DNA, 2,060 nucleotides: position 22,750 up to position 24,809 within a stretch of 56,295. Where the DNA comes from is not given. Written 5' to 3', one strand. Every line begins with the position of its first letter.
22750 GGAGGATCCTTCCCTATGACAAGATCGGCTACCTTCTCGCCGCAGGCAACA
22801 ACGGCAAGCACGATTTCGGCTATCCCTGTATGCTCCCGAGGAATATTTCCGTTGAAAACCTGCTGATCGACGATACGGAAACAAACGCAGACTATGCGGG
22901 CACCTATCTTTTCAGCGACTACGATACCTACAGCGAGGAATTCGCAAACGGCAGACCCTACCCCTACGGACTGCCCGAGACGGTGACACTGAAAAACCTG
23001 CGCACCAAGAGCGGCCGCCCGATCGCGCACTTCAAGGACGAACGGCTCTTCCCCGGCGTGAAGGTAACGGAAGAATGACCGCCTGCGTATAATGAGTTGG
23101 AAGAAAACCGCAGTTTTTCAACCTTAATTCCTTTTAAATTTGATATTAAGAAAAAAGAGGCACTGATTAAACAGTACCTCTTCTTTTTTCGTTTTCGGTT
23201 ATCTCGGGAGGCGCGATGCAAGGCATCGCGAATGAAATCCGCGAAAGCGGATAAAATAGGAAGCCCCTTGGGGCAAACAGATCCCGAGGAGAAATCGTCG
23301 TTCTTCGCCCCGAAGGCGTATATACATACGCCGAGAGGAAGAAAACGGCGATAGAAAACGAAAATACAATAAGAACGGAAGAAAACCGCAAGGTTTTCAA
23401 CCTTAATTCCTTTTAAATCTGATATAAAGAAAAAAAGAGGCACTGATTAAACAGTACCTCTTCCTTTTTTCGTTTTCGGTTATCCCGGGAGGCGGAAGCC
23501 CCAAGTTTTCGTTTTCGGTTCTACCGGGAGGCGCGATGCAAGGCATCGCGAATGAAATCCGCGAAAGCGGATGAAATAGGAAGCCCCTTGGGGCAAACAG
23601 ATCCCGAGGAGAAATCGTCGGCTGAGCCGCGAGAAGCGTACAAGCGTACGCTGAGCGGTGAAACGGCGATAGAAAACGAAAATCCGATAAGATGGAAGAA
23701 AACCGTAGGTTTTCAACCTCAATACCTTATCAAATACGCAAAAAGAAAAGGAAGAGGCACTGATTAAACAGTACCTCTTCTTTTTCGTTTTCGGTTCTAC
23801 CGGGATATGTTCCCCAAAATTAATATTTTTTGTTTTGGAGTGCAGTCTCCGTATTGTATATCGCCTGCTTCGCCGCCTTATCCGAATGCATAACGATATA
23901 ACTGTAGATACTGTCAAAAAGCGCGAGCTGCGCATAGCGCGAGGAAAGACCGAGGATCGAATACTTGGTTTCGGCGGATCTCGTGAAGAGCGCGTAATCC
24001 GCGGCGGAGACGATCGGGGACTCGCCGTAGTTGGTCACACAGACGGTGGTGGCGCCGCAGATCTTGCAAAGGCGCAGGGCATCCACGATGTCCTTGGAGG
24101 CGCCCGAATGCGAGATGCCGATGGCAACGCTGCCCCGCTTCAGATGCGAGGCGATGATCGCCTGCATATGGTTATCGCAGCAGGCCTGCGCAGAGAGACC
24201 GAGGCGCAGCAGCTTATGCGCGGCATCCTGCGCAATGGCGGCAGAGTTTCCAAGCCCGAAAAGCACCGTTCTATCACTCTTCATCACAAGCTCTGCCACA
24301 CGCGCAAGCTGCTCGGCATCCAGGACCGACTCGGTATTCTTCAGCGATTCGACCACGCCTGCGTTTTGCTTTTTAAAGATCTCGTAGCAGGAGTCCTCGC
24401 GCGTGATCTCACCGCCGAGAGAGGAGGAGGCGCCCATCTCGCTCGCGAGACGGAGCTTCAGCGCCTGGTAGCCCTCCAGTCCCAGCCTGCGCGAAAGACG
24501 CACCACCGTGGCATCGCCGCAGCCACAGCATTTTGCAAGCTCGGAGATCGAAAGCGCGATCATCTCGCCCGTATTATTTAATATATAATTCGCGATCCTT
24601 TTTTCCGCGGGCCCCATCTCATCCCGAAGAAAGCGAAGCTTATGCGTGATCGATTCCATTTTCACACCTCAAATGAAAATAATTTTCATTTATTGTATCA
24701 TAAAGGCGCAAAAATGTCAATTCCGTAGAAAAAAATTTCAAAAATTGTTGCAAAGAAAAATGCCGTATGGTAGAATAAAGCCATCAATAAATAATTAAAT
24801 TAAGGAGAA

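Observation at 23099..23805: Array of about 280-nt densely structured non-coding repeats with compensatory stem changes: candidate new structured RNA or REP-like element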

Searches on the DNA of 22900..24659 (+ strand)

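Call 5: search_rna_families(source=window, start=22900, end=24000, threshold=evalue, max_evalue=10, show_alignments=3)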
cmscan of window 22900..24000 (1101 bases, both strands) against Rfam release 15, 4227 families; matches with E-value up to 10: 22.
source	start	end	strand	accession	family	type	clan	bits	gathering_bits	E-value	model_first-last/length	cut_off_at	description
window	23742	23789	+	RF00143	mir-6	Gene; miRNA;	CL00083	37.4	58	7.1e-05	1-74/74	no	mir-6 microRNA precursor family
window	23742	23789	-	RF00143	mir-6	Gene; miRNA;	CL00083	33.4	58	0.00067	1-74/74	no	mir-6 microRNA precursor family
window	23153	23229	-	RF02057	STnc40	Gene; sRNA;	-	26.3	45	0.046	1-70/70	no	Salmonella enterica sRNA STnc40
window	23119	23188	-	RF02934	caiA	Gene; sRNA;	-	24.4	55.5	0.18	1-78/78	no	caiA RNA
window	23095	23194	+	RF00558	L20_leader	Cis-reg; leader;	-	24.3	58.7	0.033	1-127/127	no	Ribosomal protein L20 leader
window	23691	23788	+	RF02397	sau-5971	Gene; sRNA;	-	23.2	90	0.17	1-96/96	no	Staphylococcus sRNA sau-5971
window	23103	23195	-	RF02434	SpF39_sRNA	Gene; sRNA;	-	23.1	60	3.4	1-109/109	no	Streptococcus sRNA SpF39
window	23145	23192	+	RF00143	mir-6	Gene; miRNA;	CL00083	23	58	0.23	1-74/74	no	mir-6 microRNA precursor family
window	23367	23443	-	RF04319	BTncRNA_FopS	Gene; sRNA;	-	22.8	56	0.77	1-71/71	no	Bacteroidetes FopS (family of paralogous sRNAs)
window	23415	23481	-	RF00834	mir-268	Gene; miRNA;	-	21.5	47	0.49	1-89/89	no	mir-268 microRNA precursor family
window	23427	23470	-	RF04337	Plastid-psbJ-1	Cis-reg;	CL00152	20.7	62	2.8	1-64/64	no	Plastid-psbJ-1 3UTR RNA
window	23375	23474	-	RF04313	aspC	Cis-reg;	-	19.3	100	5.2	1-124/124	no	aspC ncRNA motif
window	23375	23467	+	RF02397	sau-5971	Gene; sRNA;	-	19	90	1.5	1-96/96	no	Staphylococcus sRNA sau-5971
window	23136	23199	-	RF00834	mir-268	Gene; miRNA;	-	18.6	47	3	1-89/89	no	mir-268 microRNA precursor family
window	23736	23794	+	RF03598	MIR6024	Gene; miRNA;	-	17.1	72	2.6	1-99/99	no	MIR6024 microRNA precursor family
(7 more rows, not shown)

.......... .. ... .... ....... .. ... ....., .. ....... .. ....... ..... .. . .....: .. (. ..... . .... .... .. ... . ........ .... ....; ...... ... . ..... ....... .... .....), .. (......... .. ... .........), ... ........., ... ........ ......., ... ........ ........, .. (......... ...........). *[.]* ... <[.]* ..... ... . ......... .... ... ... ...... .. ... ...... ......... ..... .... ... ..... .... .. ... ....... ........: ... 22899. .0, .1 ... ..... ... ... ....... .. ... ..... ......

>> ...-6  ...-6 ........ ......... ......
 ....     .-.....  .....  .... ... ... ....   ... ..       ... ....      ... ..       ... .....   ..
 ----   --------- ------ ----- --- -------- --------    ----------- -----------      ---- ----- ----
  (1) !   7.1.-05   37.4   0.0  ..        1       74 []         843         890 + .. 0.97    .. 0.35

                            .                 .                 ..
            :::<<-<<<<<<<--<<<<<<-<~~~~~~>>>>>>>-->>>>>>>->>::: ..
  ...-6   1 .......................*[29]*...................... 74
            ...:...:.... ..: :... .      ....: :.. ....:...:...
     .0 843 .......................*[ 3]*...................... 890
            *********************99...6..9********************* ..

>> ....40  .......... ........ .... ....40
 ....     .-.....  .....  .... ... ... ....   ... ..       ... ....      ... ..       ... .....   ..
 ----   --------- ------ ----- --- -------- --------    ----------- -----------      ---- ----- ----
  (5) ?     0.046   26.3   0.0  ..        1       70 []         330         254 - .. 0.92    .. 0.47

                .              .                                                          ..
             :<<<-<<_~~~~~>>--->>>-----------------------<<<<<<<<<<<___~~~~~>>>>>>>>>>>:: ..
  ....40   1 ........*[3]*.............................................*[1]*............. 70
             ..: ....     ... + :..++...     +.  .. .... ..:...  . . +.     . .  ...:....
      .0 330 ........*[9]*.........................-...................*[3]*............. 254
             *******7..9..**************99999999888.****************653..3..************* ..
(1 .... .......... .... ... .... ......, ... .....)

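Call 42: search_dna_similar(query=window:23079-23819:+, collection=phages, mode=distant, max_evalue=0.001)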
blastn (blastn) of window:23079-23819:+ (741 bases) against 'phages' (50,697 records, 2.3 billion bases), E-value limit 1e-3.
Records with a match: 1; places in all: 1; records where one place covers at least 80% of the query: 0.
Best place of each record, by identity: 80-90% 1.
By first word of the organism name: Pseudoalteromonas 1.
By host as written in the record: Pseudoalteromonas shioyasakiensis 1.
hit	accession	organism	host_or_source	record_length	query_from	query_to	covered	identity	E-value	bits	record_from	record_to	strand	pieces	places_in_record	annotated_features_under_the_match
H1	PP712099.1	Pseudoalteromonas phage vB_Psh_XG4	Pseudoalteromonas shioyasakiensis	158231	58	114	8%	82.5%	4e-4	52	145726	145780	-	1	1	record has no annotation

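Call 43: search_dna_similar(query=window:23079-23819:+, collection=plasmids, mode=distant, max_evalue=0.001)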
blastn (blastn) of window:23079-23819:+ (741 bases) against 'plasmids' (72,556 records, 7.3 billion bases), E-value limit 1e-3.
No match.

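Call 45: search_rna_families(sources=[L008, L009, L023, L001], threshold=evalue, max_evalue=0.05)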
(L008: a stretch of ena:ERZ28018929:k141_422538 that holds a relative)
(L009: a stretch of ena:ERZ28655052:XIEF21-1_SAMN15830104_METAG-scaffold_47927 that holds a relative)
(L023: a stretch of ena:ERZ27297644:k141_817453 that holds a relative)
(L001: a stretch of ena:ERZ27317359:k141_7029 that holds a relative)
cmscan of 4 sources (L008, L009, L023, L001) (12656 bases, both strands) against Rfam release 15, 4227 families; matches with E-value up to 0.05: 1.
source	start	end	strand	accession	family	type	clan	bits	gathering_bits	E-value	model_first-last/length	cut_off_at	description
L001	6871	6918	-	RF00143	mir-6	Gene; miRNA;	CL00083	37.4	58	0.00082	1-74/74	no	mir-6 microRNA precursor family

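Call 56: build_rna_model(alignment_id=A1)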
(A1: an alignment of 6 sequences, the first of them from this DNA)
Model R1 built from alignment A1 (6 sequences, 183 columns); structure: RNAalifold consensus.
model positions 180; base pairs 53; branch points 3; effective number of sequences 0.8; information 0.591 bits per position. Calibrated on 0.2 Mb of random sequence (short: E-values are rough).
structure used (alignment columns):
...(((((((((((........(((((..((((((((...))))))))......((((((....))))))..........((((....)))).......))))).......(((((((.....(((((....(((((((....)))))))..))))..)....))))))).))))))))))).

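Call 57: search_with_rna_model(model_id=R1, source=window, max_evalue=10, filters=off)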
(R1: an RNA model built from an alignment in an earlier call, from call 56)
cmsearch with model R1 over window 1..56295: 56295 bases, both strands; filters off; matches with E-value up to 10: 121.
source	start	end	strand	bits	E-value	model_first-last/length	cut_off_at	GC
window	23504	23683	+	226.9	5.5e-64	1-180/180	no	0.54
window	23184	23365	+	200.8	1.9e-56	1-180/180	no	0.49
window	45444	45486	+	15.8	0.0061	1-180/180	no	0.37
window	23465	23499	+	13.7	0.025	1-180/180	no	0.51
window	54397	54439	-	11.6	0.099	1-180/180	no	0.35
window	11887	12039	+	10.8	0.17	1-180/180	no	0.52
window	35789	35951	-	10.5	0.2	1-180/180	no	0.65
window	174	201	+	10.3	0.23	126-153/180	no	0.57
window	18359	18401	-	10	0.28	1-180/180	no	0.53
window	45445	45487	-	9.9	0.3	1-180/180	no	0.37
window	11821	11864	+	9.9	0.3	1-180/180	no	0.59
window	54396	54438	+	9.6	0.37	1-180/180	no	0.37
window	23294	23352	-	9.4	0.42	111-167/180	no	0.53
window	3212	3248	-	9.4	0.44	1-180/180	no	0.51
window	20318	20345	-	9.3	0.45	1-180/180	no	0.36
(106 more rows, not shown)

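Call 70: search_with_rna_model(model_id=R1, sources=[window, L001, L002, L003, L006, L008, L009, L011, L022, L023, L024, L025, L060, L066, L067, L071], max_evalue=0.001, make_alignment=true)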
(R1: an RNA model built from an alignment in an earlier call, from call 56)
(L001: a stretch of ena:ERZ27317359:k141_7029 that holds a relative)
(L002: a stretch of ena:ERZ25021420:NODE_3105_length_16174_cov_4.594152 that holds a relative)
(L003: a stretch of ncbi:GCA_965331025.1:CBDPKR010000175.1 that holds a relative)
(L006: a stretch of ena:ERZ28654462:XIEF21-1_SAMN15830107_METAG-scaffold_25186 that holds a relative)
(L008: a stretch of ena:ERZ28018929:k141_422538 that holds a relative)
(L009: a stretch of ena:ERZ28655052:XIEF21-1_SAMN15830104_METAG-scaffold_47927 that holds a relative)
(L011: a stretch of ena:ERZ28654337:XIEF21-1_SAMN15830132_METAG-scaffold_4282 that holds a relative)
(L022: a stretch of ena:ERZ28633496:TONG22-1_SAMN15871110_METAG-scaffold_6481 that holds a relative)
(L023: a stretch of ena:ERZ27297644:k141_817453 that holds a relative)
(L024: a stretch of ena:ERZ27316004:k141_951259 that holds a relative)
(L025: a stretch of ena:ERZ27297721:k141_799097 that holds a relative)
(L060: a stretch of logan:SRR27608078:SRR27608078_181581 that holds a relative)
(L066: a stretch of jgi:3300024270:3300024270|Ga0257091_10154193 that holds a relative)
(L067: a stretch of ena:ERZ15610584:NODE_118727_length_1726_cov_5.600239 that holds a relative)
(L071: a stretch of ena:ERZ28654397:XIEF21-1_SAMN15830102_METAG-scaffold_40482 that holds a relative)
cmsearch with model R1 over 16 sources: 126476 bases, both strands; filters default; matches with E-value up to 0.001: 15.
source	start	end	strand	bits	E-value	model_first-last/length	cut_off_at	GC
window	23504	23683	+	226.9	1.2e-63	1-180/180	no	0.54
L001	6977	7156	-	226.9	1.2e-63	1-180/180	no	0.53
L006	4316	4493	-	215.8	1.9e-60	1-180/180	no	0.53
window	23184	23365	+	200.8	4.2e-56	1-180/180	no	0.49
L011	9212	9393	+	200.8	4.2e-56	1-180/180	no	0.49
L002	1378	1550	-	159.2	4.5e-44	1-180/180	no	0.52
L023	1238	1371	-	148.3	6.6e-41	1-180/180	no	0.54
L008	1523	1746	-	111.3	3.2e-30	1-180/180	no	0.49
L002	1650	1793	-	97.7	2.8e-26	1-180/180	no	0.54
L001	7257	7333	-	79.1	6.7e-21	104-180/180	5'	0.52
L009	1717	1857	-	54.3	1e-13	1-180/180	no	0.48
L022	3983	4027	-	39.7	1.7e-09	136-180/180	5'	0.47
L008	1840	2002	-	35.3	3.1e-08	1-180/180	no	0.5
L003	6982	7089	-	34.4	5.5e-08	18-180/180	5'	0.51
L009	1557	1689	-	26.6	1e-05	1-180/180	no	0.52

Alignment A2: 15 matches aligned to the model, 304 columns, each read 5' to 3' on its own strand. Consensus structure (alignment columns), stored with it:
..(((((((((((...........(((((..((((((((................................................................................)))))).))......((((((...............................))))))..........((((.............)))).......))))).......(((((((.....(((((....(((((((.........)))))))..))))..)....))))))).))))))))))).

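Call 83: build_rna_model(alignment_id=A3, structure=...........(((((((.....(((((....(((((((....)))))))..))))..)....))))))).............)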
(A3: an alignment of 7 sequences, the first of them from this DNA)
Model R2 built from alignment A3 (7 sequences, 83 columns); structure: as given.
model positions 81; base pairs 19; branch points 0; effective number of sequences 1.26; information 0.7 bits per position. Calibrated on 0.2 Mb of random sequence (short: E-values are rough).
structure used (alignment columns):
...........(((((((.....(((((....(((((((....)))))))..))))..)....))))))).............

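Call 84: search_with_rna_model(model_id=R2, source=window, max_evalue=1, filters=off, show_alignments=5)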
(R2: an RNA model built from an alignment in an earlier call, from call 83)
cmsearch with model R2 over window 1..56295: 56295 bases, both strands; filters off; matches with E-value up to 1: 7.
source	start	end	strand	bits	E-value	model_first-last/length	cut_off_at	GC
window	23603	23683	+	110.5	4.7e-25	1-81/81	no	0.56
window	23283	23365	+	85.5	7e-19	1-81/81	no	0.49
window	52084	52117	+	13.7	0.37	1-81/81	no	0.24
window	3199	3261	+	12.9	0.6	1-81/81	no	0.52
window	23185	23208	-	12.6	0.68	1-81/81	no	0.42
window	2793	2815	-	12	0.96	1-81/81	no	0.43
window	7450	7491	-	12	0.99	1-81/81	no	0.5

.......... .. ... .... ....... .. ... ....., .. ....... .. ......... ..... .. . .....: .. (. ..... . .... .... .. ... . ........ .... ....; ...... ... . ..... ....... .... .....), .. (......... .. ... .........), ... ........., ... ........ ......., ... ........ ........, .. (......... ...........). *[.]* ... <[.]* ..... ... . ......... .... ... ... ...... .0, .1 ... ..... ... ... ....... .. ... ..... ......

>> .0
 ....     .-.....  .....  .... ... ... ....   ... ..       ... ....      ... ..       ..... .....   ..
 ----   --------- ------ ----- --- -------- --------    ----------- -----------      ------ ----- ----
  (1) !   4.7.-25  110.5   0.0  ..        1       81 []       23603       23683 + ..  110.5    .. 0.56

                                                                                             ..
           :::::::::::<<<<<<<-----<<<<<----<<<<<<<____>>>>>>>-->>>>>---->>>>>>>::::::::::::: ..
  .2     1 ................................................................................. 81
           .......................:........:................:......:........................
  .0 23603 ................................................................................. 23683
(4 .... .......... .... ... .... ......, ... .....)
